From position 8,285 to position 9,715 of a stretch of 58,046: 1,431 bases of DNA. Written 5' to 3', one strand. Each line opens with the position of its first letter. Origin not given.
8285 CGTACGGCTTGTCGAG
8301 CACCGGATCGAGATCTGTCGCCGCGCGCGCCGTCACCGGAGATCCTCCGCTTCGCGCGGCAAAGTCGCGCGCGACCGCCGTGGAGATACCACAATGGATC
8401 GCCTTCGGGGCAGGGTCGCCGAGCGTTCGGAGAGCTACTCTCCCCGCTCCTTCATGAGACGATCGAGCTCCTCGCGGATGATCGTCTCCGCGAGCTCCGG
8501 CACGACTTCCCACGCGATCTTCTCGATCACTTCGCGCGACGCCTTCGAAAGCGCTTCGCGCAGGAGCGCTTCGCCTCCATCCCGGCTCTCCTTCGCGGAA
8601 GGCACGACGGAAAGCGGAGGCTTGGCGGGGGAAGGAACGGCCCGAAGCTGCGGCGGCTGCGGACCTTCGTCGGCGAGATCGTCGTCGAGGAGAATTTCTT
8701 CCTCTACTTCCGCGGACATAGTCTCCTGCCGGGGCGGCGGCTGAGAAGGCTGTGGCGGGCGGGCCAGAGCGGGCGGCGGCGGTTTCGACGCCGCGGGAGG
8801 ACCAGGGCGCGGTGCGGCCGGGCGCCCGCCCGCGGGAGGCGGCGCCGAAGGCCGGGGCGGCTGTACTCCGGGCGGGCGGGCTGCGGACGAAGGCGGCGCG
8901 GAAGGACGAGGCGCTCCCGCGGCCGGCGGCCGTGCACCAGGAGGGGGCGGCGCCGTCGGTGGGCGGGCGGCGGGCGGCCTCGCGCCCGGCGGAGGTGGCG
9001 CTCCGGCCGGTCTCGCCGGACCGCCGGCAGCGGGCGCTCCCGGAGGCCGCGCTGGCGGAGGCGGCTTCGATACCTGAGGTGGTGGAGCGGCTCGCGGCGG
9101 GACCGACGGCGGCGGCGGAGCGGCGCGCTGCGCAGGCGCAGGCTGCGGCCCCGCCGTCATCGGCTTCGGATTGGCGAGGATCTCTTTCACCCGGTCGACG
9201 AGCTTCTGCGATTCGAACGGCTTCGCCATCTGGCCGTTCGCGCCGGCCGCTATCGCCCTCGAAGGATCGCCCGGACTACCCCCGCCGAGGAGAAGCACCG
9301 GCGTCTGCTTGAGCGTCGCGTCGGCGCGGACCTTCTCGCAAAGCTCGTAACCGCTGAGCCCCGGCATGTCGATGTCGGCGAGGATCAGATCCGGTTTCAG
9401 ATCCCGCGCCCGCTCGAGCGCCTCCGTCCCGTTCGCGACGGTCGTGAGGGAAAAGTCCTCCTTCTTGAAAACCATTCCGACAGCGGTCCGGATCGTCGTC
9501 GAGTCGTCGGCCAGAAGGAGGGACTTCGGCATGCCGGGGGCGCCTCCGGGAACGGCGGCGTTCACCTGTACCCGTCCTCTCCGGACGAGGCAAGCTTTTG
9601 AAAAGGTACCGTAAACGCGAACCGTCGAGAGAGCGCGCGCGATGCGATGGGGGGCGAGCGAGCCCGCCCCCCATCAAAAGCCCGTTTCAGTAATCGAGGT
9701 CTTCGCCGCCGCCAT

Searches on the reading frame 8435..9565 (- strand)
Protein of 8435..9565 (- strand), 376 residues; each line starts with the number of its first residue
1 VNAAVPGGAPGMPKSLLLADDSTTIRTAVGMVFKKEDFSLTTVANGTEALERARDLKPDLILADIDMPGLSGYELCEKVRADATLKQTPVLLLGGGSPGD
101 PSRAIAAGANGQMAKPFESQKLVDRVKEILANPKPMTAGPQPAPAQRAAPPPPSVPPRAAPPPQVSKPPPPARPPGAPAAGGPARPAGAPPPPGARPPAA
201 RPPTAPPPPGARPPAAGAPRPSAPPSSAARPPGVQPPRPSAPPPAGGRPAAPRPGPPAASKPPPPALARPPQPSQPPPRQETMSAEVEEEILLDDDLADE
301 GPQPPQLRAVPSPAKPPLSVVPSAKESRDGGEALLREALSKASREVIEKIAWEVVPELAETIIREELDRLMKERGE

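Call 74: search_protein_families(library=pfam, proteins=[window:8435-9565:-], max_evalue=0.001)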
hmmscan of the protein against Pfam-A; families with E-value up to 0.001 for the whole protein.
window:8435-9565:- (376 aa): 1 family
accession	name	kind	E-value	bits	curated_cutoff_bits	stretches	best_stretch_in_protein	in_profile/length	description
PF00072.30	Response_reg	-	3.7e-22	79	30.2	1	17-127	2-111/111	Response regulator receiver domain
